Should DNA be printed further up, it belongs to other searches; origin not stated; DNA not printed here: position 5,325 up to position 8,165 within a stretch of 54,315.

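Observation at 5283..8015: Adenosine-deaminase-fold enzyme fused to a LOG/SLOG-like domain and co-transcribed with a 42-aa HTH mini-ORF: a possible ligand-gated purine-nucleotide deaminase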

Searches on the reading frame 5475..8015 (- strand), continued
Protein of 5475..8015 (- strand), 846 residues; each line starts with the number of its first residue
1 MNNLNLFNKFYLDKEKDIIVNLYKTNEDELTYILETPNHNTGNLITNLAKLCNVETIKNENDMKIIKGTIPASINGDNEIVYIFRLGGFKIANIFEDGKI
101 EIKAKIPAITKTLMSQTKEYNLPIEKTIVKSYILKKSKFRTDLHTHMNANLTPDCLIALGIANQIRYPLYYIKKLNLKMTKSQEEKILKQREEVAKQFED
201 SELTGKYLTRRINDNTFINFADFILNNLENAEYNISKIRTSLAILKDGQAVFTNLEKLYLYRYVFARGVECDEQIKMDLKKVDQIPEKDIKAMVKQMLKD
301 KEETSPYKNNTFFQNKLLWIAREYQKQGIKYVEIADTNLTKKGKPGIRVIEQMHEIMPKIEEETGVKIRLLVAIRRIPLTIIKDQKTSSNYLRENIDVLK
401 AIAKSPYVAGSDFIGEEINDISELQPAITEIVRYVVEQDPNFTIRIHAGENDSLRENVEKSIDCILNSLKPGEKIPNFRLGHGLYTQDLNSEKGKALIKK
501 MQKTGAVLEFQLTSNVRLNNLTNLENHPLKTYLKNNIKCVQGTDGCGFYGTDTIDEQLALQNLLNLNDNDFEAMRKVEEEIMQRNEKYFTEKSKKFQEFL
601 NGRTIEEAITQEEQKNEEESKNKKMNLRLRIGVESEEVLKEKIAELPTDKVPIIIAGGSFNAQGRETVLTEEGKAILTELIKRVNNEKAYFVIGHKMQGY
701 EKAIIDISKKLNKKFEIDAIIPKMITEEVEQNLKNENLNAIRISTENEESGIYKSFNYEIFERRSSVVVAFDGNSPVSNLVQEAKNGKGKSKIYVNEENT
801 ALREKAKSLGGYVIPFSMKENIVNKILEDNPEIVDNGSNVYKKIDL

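Call 77: list_cluster_members(proteins=[P0241, P0242, P0243, P0272, P0304, P0306, P0317, P0319, P0335, P0040])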
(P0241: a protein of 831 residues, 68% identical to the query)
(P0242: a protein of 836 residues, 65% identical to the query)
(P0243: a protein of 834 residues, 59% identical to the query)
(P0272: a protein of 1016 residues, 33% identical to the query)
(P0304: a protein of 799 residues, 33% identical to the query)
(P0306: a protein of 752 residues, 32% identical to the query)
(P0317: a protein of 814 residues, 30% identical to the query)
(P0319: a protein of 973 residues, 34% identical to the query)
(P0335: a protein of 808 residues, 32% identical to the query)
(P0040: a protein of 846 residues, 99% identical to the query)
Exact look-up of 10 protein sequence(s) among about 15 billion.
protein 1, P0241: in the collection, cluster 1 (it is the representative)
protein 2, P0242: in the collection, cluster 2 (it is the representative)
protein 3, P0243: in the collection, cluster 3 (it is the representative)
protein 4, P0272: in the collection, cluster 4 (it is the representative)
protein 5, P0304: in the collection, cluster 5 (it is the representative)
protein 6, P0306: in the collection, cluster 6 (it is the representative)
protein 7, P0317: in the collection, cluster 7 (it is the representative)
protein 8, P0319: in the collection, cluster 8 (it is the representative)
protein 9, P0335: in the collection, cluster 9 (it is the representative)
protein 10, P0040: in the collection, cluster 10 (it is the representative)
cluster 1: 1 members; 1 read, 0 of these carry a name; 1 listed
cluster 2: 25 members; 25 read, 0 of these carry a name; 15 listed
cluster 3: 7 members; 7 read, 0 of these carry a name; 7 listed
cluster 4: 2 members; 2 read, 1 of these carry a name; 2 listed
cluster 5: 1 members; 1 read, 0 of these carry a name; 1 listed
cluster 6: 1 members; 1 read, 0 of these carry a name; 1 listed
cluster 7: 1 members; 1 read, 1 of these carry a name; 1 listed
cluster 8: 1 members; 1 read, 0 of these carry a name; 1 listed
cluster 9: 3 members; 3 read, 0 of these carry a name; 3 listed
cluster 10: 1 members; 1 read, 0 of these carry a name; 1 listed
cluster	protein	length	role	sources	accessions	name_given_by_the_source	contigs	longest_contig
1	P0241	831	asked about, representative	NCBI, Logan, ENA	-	-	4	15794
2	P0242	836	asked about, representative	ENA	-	-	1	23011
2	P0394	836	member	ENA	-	-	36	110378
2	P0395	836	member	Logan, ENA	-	-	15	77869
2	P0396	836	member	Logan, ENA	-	-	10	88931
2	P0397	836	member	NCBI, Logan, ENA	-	-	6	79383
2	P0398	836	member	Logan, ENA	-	-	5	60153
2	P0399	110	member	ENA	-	-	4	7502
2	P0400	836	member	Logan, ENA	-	-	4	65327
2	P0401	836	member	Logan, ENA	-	-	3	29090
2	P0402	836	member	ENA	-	-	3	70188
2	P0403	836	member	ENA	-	-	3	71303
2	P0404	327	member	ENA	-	-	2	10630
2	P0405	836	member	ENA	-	-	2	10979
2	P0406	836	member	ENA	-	-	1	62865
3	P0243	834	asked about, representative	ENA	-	-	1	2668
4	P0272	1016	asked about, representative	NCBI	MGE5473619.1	MAG: hypothetical protein ACM3UU_05305 [Ignavibacteriales bacterium]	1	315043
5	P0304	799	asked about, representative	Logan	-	-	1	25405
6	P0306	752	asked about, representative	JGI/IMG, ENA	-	-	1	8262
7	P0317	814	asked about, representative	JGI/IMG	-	adenosine deaminase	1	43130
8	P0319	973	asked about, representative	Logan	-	-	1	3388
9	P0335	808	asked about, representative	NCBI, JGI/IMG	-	-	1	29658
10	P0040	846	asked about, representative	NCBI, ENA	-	-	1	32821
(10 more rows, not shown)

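Call 78: find_encoding_contigs(protein=P0317, flank=7000, max_places=2)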
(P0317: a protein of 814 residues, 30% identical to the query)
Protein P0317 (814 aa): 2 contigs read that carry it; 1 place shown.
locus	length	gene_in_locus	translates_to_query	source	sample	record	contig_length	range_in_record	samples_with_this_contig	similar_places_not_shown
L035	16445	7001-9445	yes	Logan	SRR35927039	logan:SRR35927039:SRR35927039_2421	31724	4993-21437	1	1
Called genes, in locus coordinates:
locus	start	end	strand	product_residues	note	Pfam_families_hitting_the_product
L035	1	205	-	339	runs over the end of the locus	PF00348:polyprenyl_synt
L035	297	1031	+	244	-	PF00398:RrnaAD, PF01728:FtsJ, PF02384:N6_Mtase (weak), PF03602:Cons_hypoth95 (weak), PF05175:MTS, PF13847:Methyltransf_31, PF08241:Methyltransf_11, PF13649:Methyltransf_25, +7 more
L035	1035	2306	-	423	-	PF00989:PAS (faint), PF00990:GGDEF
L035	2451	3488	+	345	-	-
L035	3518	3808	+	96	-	-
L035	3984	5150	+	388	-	-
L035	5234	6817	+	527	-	PF00389:2-Hacid_dh, PF02826:2-Hacid_dh_C, PF19304:PGDH_inter, PF22629:ACT_AHAS_ss (faint), PF01842:ACT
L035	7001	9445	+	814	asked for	PF00962:A_deaminase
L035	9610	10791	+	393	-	PF13393:tRNA-synt_His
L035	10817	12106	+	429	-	PF00709:Adenylsucc_synt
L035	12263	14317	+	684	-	PF00069:Pkinase (weak)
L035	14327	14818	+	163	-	-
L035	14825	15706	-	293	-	PF04542:Sigma70_r2, PF04545:Sigma70_r4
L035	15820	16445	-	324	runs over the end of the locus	PF00849:PseudoU_synth_2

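Call 79: find_encoding_contigs(protein=P0335, flank=7000, max_places=2)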
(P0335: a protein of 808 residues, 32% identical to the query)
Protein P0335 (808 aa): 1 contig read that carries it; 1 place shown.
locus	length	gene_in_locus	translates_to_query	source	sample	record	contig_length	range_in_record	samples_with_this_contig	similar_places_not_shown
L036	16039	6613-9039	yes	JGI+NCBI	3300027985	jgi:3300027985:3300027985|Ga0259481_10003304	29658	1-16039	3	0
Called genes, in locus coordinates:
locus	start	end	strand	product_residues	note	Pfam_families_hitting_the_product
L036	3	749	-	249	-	?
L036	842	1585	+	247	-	PF02353:CMAS (weak), PF05175:MTS, PF02384:N6_Mtase, PF13847:Methyltransf_31, PF08241:Methyltransf_11 (weak), PF08242:Methyltransf_12 (weak), PF13649:Methyltransf_25, PF07669:Eco57I, +2 more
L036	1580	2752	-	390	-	PF00990:GGDEF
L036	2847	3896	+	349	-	-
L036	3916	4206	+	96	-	-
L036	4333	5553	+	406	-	-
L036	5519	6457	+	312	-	PF00389:2-Hacid_dh, PF02826:2-Hacid_dh_C, PF07991:KARI_N (weak)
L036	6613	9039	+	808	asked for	PF00962:A_deaminase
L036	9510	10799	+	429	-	PF00709:Adenylsucc_synt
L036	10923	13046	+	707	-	PF00069:Pkinase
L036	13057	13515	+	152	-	-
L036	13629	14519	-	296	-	PF00140:Sigma70_r1_2 (weak), PF04542:Sigma70_r2, PF04545:Sigma70_r4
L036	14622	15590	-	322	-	PF01479:S4, PF00849:PseudoU_synth_2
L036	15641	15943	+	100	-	-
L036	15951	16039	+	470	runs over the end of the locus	-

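Call 80: find_encoding_contigs(protein=P0304, flank=7000, max_places=2)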
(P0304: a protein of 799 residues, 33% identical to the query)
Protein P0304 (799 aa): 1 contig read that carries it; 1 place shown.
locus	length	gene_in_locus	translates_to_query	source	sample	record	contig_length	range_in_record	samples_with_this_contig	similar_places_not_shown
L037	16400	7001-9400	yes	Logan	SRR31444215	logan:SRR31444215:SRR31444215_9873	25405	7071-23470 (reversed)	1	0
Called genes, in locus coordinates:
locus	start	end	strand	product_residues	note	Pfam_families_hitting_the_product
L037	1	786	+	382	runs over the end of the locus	PF00809:Pterin_bind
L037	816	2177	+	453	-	PF02878:PGM_PMM_I, PF02879:PGM_PMM_II, PF02880:PGM_PMM_III, PF00408:PGM_PMM_IV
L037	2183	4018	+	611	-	PF03600:CitMHS, PF02080:TrkA_C, PF06808:DctM, PF03600:CitMHS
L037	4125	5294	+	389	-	-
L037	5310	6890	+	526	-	PF00389:2-Hacid_dh, PF02826:2-Hacid_dh_C, PF19304:PGDH_inter, PF01842:ACT (weak)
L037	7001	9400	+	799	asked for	PF00962:A_deaminase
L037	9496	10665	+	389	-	PF13393:tRNA-synt_His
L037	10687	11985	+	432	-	PF00709:Adenylsucc_synt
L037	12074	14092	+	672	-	PF00069:Pkinase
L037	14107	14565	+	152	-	-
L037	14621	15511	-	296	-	PF04542:Sigma70_r2, PF04545:Sigma70_r4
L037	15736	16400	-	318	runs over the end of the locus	PF01479:S4 (weak), PF00849:PseudoU_synth_2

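Call 87: find_related_loci(query=A6, collection=metagenome_contigs, flank=7000)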
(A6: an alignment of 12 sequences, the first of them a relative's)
Query A6 (817 aa) in metagenome_contigs; peptide patterns used: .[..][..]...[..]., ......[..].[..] (x = any residue, [..] = any of these).
185 stretches matched a pattern; 61 encode a relative of the query (tblastn E <= 1e-3); 61 distinct loci.
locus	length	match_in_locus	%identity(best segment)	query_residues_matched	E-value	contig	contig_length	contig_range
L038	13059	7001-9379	85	1-791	0e+0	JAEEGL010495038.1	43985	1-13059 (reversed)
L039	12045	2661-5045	68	4-793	0e+0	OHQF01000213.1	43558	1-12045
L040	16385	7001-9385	67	4-793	0e+0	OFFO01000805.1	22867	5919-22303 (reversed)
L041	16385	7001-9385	67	4-793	0e+0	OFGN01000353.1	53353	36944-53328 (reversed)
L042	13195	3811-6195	67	4-793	0e+0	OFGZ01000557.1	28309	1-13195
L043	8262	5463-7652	45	16-753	0e+0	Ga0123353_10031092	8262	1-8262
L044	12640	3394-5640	43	5-770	0e+0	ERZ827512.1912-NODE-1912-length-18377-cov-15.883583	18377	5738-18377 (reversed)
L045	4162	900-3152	43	5-772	0e+0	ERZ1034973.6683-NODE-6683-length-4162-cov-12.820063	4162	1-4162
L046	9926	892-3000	45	99-793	0e+0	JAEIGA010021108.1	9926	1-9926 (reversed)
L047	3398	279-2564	44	1-767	0e+0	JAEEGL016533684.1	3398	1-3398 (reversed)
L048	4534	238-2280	48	98-765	0e+0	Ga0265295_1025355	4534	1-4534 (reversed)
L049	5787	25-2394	42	20-794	0e+0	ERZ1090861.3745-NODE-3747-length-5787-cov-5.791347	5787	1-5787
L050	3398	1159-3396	43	5-752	0e+0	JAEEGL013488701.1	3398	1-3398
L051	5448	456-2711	43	16-764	0e+0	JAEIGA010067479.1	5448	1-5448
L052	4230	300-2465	43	49-768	0e+0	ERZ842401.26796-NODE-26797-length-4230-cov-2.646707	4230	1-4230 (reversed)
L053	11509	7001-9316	41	5-768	0e+0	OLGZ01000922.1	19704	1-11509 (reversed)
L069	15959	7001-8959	31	41-725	2e-92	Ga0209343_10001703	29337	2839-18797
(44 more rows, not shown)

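Call 91: search_protein_families(library=pfam, proteins=[L044:5795-6268:+, L046:3104-3562:+, L040:5420-6058:-, L040:6249-6950:+, L040:4595-5128:-, L069:5478-6779:-, L051:3851-4396:+, L040:9549-12764:+, L053:4224-5105:+, L040:12767-13714:+], max_evalue=0.001)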
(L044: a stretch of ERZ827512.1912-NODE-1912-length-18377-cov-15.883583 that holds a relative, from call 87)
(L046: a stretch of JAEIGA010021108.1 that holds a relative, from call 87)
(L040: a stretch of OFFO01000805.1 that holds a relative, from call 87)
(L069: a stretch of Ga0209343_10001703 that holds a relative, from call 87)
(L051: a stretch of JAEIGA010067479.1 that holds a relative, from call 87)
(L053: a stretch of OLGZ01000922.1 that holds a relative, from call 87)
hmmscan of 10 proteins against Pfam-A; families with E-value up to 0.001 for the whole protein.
L044:5795-6268:+ (157 aa): 0 families

L046:3104-3562:+ (152 aa): 0 families

L040:5420-6058:- (212 aa): 7 families
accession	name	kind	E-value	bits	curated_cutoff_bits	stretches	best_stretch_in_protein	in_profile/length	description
PF00239.26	Resolvase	-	1.1e-29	103.8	23.3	1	17-157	1-143/145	Resolvase, N terminal domain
PF13542.12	HTH_Tnp_ISL3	-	4.1e-06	26.6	27.4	1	177-209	19-50/51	Helix-turn-helix domain of transposase family ISL3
PF13384.12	HTH_23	-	4.3e-05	23.6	24.6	1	180-209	12-41/50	Homeodomain-like domain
PF02796.21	HTH_7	-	6.8e-05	23.4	23.8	1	177-207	13-43/45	Helix-turn-helix domain of resolvase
PF13936.12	HTH_38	-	0.0002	21.5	27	1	177-207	12-42/44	Helix-turn-helix domain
PF13551.12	HTH_29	-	0.0006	20.3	28.1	0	175-209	1-36/64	Winged helix-turn helix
PF13518.12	HTH_28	-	0.0006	20.3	25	0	178-209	6-36/52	Helix-turn-helix domain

L040:6249-6950:+ (233 aa): 0 families

L040:4595-5128:- (177 aa): 0 families

L069:5478-6779:- (433 aa): 2 families
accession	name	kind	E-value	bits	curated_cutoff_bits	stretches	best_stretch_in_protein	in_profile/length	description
PF04095.22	NAPRTase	-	4.5e-79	266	20.8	1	206-432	1-238/239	Nicotinate phosphoribosyltransferase (NAPRTase) family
PF17767.7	NAPRTase_N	-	6.1e-30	104.6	32.6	1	42-161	1-125/125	Nicotinate phosphoribosyltransferase (NAPRTase) N-terminal domain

L051:3851-4396:+ (181 aa): 2 families
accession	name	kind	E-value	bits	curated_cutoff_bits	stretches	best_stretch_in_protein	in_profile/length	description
PF13302.13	Acetyltransf_3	-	9.5e-28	98.1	25.4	1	8-150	1-138/138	Acetyltransferase (GNAT) domain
PF00583.31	Acetyltransf_1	-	3.4e-06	27.8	20.7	1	44-148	17-115/116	Acetyltransferase (GNAT) family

L040:9549-12764:+ (1071 aa): 4 families
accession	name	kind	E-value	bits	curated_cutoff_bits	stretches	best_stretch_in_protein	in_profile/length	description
PF13395.12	HNH_4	-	4.7e-23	81.3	22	1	577-631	1-54/54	HNH endonuclease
PF18541.7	RuvC_III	-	7.1e-18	65.7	26.2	2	737-815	95-171/179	RuvC endonuclease subdomain 3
PF22702.2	Cas9_RuvC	-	1.7e-12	48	27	1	685-777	2-94/151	Cas9 RuvC domain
PF18470.6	Cas9_a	-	9.2e-09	35.7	26.9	1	252-331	1-84/221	Cas9 alpha-helical lobe domain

L053:4224-5105:+ (293 aa): 0 families

L040:12767-13714:+ (315 aa): 1 family
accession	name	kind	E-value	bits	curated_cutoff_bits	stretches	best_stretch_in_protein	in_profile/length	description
PF01867.21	Cas_Cas1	-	2.5e-24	86.3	22.3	1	10-233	5-250/283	CRISPR associated protein Cas1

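Call 94: fold_search(model_id=the predicted structure, library=viral)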
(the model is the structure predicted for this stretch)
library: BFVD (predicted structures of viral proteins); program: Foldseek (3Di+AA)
matches with E <= 10: 501; with E <= 0.001: 1
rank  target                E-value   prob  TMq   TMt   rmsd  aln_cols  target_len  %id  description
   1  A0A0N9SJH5            6.6e-04  0.87  0.17  0.17  25.2       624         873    8  Glycoside hydrolase family 5 domain-containing protein [Pseudomonas phage POR1]
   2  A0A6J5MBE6            2.1e-03  0.30  0.09  0.09  25.1       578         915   11  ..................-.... domain-containing protein [uncultured Caudovirales phage]
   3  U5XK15                1.7e-02  0.33  0.14  0.14  22.5       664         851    9  (no name in the UniProt tables at hand)
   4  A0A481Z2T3            2.8e-02  0.07  0.09  0.07  28.5       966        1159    9  Glycosyl transferase family 8 [Mimivirus LCMiAC02]
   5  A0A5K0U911            4.0e-02  0.97  0.20  0.41   5.7       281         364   11  Uncharacterized protein [Yasminevirus sp. GU-2018]
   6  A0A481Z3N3            4.6e-02  0.11  0.10  0.12  25.3       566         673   11  Methyltransferase [Pithovirus LCPAC104]
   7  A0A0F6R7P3            5.4e-02  0.33  0.17  0.28  17.4       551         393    9  Putative GT1 glycosyltransferase protein [Sinorhizobium phage phiM9]
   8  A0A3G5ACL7            5.7e-02  0.84  0.18  0.30   7.4       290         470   10  Carbohydrate binding domain-containing protein [Hyperionvirus sp.]
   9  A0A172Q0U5            7.0e-02  0.93  0.14  0.48   6.3       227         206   12  DNA recombination-mediator protein A [Acinetobacter phage vB_AbaM_ME3]
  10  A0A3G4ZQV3            7.7e-02  0.51  0.12  0.26  11.0       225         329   12  Uncharacterized protein [Terrestrivirus sp.]
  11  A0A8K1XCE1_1          8.5e-02  0.04  0.08  0.06  33.5       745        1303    9  (no name in the UniProt tables at hand)
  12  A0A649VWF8            1.0e-01  0.51  0.20  0.31  11.4       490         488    8  Glycosyltransferase [Arthrobacter phage BeatusComedenti]
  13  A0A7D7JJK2            1.0e-01  0.16  0.15  0.25  23.1       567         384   10  (no name in the UniProt tables at hand)
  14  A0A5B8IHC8            1.1e-01  0.06  0.10  0.08  27.3       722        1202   12  Glycosyl transferase family 2 [Mimiviridae sp. ChoanoV1]
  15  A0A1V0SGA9            1.2e-01  0.12  0.13  0.10  22.4       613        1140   10  Glycosyltransferase [Hokovirus HKV1]
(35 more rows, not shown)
